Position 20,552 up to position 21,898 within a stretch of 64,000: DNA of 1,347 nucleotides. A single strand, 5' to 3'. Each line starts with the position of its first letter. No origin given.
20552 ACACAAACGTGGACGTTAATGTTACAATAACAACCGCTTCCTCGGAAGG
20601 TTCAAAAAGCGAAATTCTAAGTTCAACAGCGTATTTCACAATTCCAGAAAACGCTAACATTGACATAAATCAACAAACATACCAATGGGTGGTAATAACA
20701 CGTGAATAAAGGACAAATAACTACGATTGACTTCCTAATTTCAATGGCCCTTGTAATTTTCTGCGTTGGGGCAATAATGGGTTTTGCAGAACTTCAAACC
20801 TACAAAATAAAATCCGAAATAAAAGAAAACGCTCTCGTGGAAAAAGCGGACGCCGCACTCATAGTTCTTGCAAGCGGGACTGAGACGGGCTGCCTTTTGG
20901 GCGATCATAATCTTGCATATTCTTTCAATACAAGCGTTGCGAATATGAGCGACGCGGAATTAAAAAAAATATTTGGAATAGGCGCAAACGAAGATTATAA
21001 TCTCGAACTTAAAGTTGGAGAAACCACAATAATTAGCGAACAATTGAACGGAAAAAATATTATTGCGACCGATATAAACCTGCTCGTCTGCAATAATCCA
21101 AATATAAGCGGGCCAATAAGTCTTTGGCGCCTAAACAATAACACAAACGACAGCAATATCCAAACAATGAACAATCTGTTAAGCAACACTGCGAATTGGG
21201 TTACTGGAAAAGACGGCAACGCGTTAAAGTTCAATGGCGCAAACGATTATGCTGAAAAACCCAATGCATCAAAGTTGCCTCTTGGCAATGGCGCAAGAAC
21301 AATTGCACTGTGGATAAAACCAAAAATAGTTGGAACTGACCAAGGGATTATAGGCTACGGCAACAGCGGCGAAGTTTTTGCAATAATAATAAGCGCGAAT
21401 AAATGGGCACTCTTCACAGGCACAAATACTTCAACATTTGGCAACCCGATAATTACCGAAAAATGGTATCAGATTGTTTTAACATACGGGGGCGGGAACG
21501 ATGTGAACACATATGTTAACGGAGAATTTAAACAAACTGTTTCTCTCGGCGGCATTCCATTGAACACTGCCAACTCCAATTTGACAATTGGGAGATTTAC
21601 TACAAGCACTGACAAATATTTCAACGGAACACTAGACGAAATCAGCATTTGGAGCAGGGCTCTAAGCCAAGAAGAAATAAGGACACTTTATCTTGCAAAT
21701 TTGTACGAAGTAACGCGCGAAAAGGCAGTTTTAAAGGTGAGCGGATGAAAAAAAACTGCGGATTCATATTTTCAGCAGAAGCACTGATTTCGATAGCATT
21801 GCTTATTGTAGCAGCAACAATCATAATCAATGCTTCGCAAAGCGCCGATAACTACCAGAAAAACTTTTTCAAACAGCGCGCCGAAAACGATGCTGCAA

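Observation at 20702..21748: Pilin-like protein carrying a LamG/concanavalin-A-like lectin domain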

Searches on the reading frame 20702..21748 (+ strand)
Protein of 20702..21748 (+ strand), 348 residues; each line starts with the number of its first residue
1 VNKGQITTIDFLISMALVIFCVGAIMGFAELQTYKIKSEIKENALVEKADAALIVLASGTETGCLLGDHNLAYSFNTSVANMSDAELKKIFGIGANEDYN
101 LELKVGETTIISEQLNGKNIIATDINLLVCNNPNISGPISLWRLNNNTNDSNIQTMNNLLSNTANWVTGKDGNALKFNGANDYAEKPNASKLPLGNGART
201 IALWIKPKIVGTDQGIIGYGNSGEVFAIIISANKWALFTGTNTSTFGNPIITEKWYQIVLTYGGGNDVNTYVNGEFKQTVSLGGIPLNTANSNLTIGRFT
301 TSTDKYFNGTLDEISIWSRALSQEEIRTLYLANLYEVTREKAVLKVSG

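Call 4: search_protein_families(library=pfam, proteins=[window:20702-21748:+], max_evalue=1)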
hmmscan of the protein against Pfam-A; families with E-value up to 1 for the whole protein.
window:20702-21748:+ (348 aa): 2 families
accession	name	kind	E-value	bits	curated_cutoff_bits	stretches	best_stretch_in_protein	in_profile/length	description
PF13385.13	Laminin_G_3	-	2.9e-25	89.6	27.6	1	178-326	1-150/151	Concanavalin A-like lectin/glucanases superfamily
PF00354.24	Pentaxin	-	0.14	12.3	25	1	303-334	140-171/194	Pentaxin family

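Call 5: find_homologous_proteins(query=window:20702-21745:+, max_evalue=0.001)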
Query window:20702-21745:+ (348 aa): 8 proteins with E <= 0.001 among 2680 candidates.
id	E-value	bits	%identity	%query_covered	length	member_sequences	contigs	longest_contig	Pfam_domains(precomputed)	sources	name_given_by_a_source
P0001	8.1e-224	760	100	100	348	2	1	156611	PF13385.14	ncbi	ncbi:MAG: LamG domain-containing protein [archaeon]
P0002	2.5e-99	351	52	99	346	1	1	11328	PF13385.14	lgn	-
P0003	2.3e-71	259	44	100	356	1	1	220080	PF13385.14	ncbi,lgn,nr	ncbi:MAG: LamG domain-containing protein [Candidatus Diapherotrites archaeon]|nr:LamG domain-contain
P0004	4.6e-8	51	31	60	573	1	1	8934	PF13229.13,PF07602.18,PF13385.14,PF05048.20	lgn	-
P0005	2.7e-6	45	25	59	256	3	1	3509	PF13385.14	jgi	-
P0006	2.9e-6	45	32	48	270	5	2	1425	PF13385.14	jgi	-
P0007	3.0e-6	45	26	48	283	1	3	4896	PF13385.14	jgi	-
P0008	1.1e-5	43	30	28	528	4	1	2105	PF00354.25,PF13385.14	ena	-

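Call 7: find_encoding_contigs(protein=P0003, flank=10000, max_places=3)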
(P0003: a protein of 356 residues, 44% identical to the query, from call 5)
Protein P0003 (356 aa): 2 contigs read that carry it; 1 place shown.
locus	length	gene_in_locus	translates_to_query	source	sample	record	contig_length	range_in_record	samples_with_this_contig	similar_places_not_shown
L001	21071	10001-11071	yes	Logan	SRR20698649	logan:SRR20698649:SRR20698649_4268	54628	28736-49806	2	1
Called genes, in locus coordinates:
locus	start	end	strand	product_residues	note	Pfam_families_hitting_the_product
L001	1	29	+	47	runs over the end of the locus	PF04021:Class_IIIsignal (weak)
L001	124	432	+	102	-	PF04021:Class_IIIsignal (weak)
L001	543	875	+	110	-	-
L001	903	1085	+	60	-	-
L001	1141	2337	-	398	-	-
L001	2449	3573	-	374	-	-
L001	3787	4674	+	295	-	PF02585:PIG-L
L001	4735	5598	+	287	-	-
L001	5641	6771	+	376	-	PF01478:Peptidase_A24, PF06819:Arc_PepC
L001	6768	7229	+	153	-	-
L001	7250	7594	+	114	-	-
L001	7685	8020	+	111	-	-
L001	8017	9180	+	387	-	PF01970:TctA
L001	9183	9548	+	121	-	PF14464:Prok-JAB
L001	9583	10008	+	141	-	-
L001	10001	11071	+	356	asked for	PF13385:Laminin_G_3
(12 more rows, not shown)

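Call 8: find_encoding_contigs(protein=P0002, flank=10000, max_places=3)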
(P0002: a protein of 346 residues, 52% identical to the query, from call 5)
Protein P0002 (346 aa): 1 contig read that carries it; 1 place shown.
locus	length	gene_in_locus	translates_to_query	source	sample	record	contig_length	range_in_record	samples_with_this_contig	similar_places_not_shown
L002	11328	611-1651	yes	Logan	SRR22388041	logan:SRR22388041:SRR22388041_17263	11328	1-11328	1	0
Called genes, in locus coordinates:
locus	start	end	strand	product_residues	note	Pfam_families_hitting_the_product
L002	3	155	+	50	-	?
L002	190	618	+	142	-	-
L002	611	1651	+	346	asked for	PF13385:Laminin_G_3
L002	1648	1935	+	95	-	-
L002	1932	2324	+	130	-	-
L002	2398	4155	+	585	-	PF04068:Fer4_RLI, PF12837:Fer4_6 (faint), PF00037:Fer4 (weak), PF02463:SMC_N, PF00005:ABC_tran, PF13304:AAA_21 (faint), PF20720:nSTAND3 (faint), PF00005:ABC_tran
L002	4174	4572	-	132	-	PF00293:NUDIX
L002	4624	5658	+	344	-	PF26356:Pelota_N, PF03465:eRF1_3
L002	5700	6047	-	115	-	-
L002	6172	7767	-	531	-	PF04055:Radical_SAM, PF16199:Radical_SAM_C, PF00583:Acetyltransf_1 (faint)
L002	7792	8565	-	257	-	-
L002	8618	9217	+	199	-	PF02676:TYW3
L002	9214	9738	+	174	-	PF02834:LigT_PEase, PF13563:2_5_RNA_ligase2, PF02834:LigT_PEase (weak)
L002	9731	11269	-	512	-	PF00437:T2SSE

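Call 39: predict_structure(alignment_id=A6)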
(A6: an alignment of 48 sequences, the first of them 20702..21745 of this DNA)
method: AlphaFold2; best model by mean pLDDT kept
length: 348 residues; sequences in the alignment: 48
mean_pLDDT: 81.5   pTM: 0.66
mean pLDDT of the five models: 81.5, 81.3, 79.4, 79.0, 78.2
residues with pLDDT >= 90: 149; 70-90: 109; 50-70: 72; < 50: 18
segments of 3 or more residues with pLDDT < 50: 134-136, 143-150, 168-171
pLDDT, mean of each block of 10 residues (from residue 1): 86 96 97 96 96 95 81 90 95 92 96 95 94 53 45 56 53 56 66 69 89 81 71 89 90 91 86 92 70 78 79 84 85 66 97
secondary structure, 60 per line:
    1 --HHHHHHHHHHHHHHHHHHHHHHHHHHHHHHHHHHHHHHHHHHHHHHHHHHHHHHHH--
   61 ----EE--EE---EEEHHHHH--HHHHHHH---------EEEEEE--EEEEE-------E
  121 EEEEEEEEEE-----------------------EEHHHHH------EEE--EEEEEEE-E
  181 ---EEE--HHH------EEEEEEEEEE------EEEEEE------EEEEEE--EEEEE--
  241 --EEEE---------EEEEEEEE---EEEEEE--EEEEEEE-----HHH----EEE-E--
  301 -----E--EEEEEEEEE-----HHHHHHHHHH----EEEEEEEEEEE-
elements in order: H3-58 E74-76 H77-81 H84-90 E100-105 E108-112 E120-130 H156-160 E167-169 E172-178 E184-186 E198-207 E214-219 E226-231 E234-238 E243-246 E256-263 E267-272 E275-281 E294-296 E309-317 H323-332 E337-347

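Call 42: fold_search(model_id=the predicted structure, library=pdb)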
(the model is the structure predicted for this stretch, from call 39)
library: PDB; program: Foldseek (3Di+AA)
matches with E <= 10: 1401; with E <= 0.001: 587
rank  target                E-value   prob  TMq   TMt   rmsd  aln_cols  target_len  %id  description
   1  5hon_A                3.3e-11  1.00  0.35  0.55   6.1       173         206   20  Structure of Domain 4 of AbnA, a GH43 extracellular arabinanase from Geobacillus stearothermophilus, in complex with a (released 2017-02-01)
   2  9qc8_B                2.7e-10  1.00  0.35  0.11  19.1       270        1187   17  BoNT-NTNH-HA70 complex from Clostridium botulinum Serotype B1 (released 2025-09-10)
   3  1fv2_A                3.3e-10  1.00  0.33  0.26  10.0       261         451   15  The Hc fragment of tetanus toxin complexed with an analogue of its ganglioside receptor GT1B (released 2001-09-05)
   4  3b69                  3.9e-10  1.00  0.38  0.22   6.0       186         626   21  T cruzi Trans-sialidase complex with benzoylated NANA derivative (released 2008-05-13)
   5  5n0b_A                4.6e-10  1.00  0.33  0.10   5.3       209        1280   18  Crystal structure of the tetanus neurotoxin in complex with GD1a (released 2017-06-21)
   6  5n0c_B                4.6e-10  1.00  0.34  0.11   9.7       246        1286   17  Crystal structure of the tetanus neurotoxin in complex with GM1a (released 2017-06-21)
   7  3pjq_A                5.2e-10  1.00  0.35  0.20   2.8       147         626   20  Trypanosoma cruzi trans-sialidase-like inactive isoform (including the natural mutation Tyr342His) in complex with lac (released 2011-06-08)
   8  1mr5                  6.2e-10  1.00  0.34  0.20   3.2       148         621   20  Orthorhombic form of Trypanosoma cruzi trans-sialidase (released 2003-03-18)
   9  3opz_A                7.0e-10  1.00  0.35  0.20   2.9       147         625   20  Crystal structure of trans-sialidase in complex with the Fab fragment of a neutralizing monoclonal IgG antibody (released 2011-11-09)
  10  1n1s                  7.0e-10  1.00  0.37  0.22   6.1       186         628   21  Trypanosoma rangeli sialidase (released 2003-01-07)
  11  1lj7_H                7.0e-10  1.00  0.32  0.52   9.1       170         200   19  Crystal structure of calcium-depleted human C-reactive protein from perfectly twinned data (released 2002-06-05)
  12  9fyq_C                7.0e-10  1.00  0.33  0.27  15.7       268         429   18  Cryo-EM structure of native SV2A in complex with TeNT-Hc, gangliosides and Pro-Macrobody 5 (released 2025-05-21)
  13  1ms5_B                8.3e-10  1.00  0.35  0.20   2.9       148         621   21  Triclinic form of Trypanosoma cruzi trans-sialidase, soaked with N-acetylneuraminyl-a-2,3-thio-galactoside (NA-S-Gal) (released 2003-03-25)
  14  1lj7_D                8.8e-10  1.00  0.34  0.56   9.9       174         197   20  Crystal structure of calcium-depleted human C-reactive protein from perfectly twinned data (released 2002-06-05)
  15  1mz6                  8.8e-10  1.00  0.33  0.20   6.9       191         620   24  Trypanosoma rangeli sialidase in complex with the inhibitor DANA (released 2002-10-16)
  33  1diw                  2.1e-09  1.00  0.34  0.28   8.5       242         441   15  THE HC FRAGMENT OF TETANUS TOXIN COMPLEXED WITH GALACTOSE (released 2000-03-24)
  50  7oa8                  4.6e-09  1.00  0.34  0.32   5.9       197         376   15  PilC minor pilin of Streptococcus sanguinis SK36 type IV pili (released 2022-05-04)
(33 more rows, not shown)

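Call 60: search_protein_families(library=ncbifam, proteins=[window:20702-21748:+], max_evalue=0.1)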
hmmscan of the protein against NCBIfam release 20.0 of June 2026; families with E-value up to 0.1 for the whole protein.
window:20702-21748:+ (348 aa): 1 family
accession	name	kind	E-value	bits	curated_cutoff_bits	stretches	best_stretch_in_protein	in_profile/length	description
NF052521.1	TafC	equivalog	2.2e-09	36.9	410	1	165-330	185-360/373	TafC family fimbrial protein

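Call 81: search_solved_structures(query=A1, max_evalue=0.01)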
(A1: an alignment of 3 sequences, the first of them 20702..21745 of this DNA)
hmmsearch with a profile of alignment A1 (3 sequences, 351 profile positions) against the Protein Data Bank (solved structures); distinct sequences matched with E-value up to 0.01: 29.
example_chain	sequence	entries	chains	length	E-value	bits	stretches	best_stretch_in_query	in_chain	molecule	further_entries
4qvs_A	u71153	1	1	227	1.9e-14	56.8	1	153-334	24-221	S-layer domain-containing protein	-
5hon_A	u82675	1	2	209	4.7e-10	42.3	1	161-333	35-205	Extracellular arabinanase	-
5ho0_A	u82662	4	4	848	4.7e-09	39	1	161-333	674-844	Extracellular arabinanase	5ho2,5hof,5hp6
9b6m_B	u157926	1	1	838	9.3e-07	31.5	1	159-335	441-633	PG1 heavy chain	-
7ce2_A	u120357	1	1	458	5.1e-05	25.8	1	223-337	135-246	Tetanus toxin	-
1diw_A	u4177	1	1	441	7.7e-05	25.2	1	212-337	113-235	TETANUS TOXIN HC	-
1dll_A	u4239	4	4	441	8e-05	25.1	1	212-337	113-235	TETANUS TOXIN | Tetanus toxin (Tentoxylysin)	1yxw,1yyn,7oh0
1dfq_A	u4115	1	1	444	8.3e-05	25.1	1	212-337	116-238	TETANUS TOXIN HC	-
3hmy_A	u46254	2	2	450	8.5e-05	25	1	212-337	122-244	Tetanus toxin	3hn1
1a8d_A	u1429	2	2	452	8.5e-05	25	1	212-337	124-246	TETANUS NEUROTOXIN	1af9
7by4_A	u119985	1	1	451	8.6e-05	25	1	212-337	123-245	Tetanus toxin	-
1d0h_A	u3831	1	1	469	8.8e-05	25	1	213-337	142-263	PROTEIN (TETANUS TOXIN HC)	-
9fyq_C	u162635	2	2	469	9.1e-05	24.9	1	213-337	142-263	Tetanus toxin heavy chain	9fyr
1fv2_A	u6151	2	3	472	9.1e-05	24.9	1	213-337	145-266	TETANUS TOXIN HEAVY CHAIN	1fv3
6ype_A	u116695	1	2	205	0.00051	22.5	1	200-334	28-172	Neuronal pentraxin-1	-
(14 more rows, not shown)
